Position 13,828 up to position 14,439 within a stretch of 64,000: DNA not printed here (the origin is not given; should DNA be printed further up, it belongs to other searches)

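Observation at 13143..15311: Tightly chained six-gene operon of coiled-coil, single-pass membrane and zinc-ribbon proteins with no recognisable enzyme (top candidate for an undescribed system)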

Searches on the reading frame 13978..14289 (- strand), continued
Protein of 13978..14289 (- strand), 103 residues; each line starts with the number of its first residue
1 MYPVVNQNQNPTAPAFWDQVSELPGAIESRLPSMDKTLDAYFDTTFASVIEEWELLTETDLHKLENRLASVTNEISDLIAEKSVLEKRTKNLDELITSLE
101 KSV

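Call 74: search_solved_structures(query=A8, max_evalue=1, show_alignments=3)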
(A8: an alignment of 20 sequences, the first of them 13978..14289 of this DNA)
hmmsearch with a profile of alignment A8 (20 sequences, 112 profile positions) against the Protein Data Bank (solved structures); distinct sequences matched with E-value up to 1: 74 (the best 60 are shown).
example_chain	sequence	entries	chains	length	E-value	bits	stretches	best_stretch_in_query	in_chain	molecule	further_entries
9tlt_A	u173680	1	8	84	1.5e-05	28.2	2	53-101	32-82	Sc-apCC-2-KLHL20-4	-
9tls_A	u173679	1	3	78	8.1e-05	25.9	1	73-104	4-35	Sc-apCC-2-KLHL20-3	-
6gao_A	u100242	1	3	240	0.00015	25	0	59-105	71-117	Outer capsid protein sigma-1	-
6gaj_A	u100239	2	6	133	0.00046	23.4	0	59-105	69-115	Outer capsid protein sigma-1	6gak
4c7n_B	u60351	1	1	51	0.0023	21.2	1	62-104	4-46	SYNTHETIC ALPHA-HELIX, IM10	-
3gn4_A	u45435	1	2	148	0.0026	21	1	61-106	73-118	Myosin-VI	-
8qox_B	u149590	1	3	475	0.0032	20.7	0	60-105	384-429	Conserved membrane protein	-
7d2h_A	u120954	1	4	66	0.0044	20.3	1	59-105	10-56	Liprin-alpha-2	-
4lin_A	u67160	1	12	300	0.0054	20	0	58-109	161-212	Tail needle protein gp26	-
9tln_A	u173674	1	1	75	0.0068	19.7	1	73-108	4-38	Sc-apCC-2-BCL-xL-2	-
9tlw_A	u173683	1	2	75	0.0072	19.6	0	70-100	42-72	Sc-apCC-2-MCL-1-4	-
2yo3_A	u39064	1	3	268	0.011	19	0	47-104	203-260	GENERAL CONTROL PROTEIN GCN4, PUTATIVE INNER MEMBRANE PROTEIN, GENERAL CONTROL PROTEIN GCN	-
9tlm_A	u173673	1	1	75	0.014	18.7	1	73-108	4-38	Sc-apCC-2-MCL-1-1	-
9tlv_A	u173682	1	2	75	0.016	18.5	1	73-107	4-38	Sc-apCC-2-MCL-1-3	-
3lt6_A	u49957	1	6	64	0.016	18.5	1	34-87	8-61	Adhesin yadA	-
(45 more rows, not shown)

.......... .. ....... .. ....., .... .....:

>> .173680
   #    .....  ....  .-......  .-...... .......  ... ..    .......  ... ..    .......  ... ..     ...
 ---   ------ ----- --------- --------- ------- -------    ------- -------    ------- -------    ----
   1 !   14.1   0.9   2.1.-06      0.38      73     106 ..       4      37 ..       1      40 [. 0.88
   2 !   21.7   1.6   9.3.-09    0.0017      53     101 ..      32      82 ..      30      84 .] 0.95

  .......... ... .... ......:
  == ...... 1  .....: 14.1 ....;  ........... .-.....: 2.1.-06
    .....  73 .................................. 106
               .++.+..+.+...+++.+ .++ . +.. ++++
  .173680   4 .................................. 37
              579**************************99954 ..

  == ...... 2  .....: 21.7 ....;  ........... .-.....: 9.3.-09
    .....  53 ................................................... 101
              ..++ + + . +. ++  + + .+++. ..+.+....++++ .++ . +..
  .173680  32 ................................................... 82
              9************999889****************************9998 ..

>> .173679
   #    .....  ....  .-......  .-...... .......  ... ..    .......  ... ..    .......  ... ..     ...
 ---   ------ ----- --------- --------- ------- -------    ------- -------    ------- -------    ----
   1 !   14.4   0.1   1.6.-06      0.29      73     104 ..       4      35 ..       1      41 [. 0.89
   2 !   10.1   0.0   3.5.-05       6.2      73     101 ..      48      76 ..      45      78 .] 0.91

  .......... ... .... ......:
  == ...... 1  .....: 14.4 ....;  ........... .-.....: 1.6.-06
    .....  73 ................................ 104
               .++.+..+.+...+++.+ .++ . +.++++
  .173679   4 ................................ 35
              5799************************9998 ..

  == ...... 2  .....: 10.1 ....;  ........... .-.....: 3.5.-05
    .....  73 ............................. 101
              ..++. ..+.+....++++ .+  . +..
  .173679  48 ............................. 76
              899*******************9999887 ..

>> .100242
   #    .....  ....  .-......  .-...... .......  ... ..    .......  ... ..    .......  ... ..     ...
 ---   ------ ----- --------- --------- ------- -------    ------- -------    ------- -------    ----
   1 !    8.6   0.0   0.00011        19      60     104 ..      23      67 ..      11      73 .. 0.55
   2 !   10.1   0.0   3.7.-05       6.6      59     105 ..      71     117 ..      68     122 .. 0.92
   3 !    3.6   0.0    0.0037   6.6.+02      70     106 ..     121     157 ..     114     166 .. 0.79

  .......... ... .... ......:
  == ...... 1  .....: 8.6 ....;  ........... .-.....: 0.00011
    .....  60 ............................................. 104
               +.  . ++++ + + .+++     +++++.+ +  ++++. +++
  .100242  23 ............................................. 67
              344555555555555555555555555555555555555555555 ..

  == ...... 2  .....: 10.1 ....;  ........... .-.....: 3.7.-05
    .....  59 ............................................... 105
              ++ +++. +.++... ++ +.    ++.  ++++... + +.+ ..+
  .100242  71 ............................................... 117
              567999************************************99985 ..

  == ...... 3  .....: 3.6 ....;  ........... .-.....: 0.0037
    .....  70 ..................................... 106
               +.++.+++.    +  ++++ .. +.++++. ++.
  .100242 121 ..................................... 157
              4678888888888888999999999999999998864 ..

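Call 81: list_cluster_members(proteins=[L082:10045-11604:+, L086:5457-7022:+, L088:66-398:+, L088:413-757:+, L088:791-1285:+, L082:8679-9170:+, L083:8625-9101:+, L084:4723-5211:+, L089:2121-2462:+, L083:5124-7016:+])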
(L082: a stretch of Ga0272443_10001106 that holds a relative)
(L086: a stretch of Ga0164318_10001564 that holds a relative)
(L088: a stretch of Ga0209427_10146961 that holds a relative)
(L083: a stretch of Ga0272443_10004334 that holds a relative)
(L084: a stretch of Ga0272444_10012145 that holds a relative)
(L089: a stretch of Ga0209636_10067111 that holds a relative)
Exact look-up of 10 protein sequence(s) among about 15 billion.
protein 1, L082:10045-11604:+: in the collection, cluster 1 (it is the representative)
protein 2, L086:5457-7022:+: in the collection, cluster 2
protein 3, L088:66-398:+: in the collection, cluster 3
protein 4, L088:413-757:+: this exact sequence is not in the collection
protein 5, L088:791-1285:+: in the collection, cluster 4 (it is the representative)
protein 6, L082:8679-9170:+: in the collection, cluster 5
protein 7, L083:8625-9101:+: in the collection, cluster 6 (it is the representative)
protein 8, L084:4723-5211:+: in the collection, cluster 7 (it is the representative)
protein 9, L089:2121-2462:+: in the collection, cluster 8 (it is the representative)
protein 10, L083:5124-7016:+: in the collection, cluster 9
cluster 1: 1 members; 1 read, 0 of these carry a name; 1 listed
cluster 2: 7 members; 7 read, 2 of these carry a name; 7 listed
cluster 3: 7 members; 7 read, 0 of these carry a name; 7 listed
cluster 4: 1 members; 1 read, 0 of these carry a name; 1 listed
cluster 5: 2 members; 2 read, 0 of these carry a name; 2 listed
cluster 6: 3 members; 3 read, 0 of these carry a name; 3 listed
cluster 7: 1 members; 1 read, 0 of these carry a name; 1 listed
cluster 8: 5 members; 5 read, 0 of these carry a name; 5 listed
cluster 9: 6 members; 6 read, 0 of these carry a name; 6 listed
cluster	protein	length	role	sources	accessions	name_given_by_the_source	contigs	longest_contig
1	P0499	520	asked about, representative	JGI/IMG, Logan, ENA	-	-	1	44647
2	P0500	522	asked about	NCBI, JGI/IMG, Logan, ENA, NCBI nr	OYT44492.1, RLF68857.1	lysine--tRNA ligase [Thermoplasmatales archaeon ex4484_6] | MAG: lysine--tRNA ligase [Thermoplasmatales archaeon ex4484_6]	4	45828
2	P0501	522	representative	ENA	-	-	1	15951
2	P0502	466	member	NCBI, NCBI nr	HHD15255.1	MAG TPA: lysine--tRNA ligase, partial [Euryarchaeota archaeon] | lysine--tRNA ligase [Euryarchaeota archaeon]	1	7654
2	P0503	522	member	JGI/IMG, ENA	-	-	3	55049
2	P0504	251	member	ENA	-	-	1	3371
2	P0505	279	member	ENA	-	-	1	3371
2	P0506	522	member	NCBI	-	-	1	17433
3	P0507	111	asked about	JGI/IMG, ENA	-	-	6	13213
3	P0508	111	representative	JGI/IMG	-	-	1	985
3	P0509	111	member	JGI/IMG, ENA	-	-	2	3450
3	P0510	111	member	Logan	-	-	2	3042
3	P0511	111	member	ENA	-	-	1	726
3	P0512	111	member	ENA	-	-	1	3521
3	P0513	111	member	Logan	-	-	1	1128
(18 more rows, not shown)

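Call 85: find_related_loci(query=A12, collection=viral_contigs, flank=8000)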
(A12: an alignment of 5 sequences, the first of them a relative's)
Query A12 (153 aa) in viral_contigs; peptide patterns used: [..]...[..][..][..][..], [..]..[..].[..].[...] (x = any residue, [..] = any of these).
90 stretches matched a pattern, but none encodes a relative of the query by tblastn (E <= 1e-3).
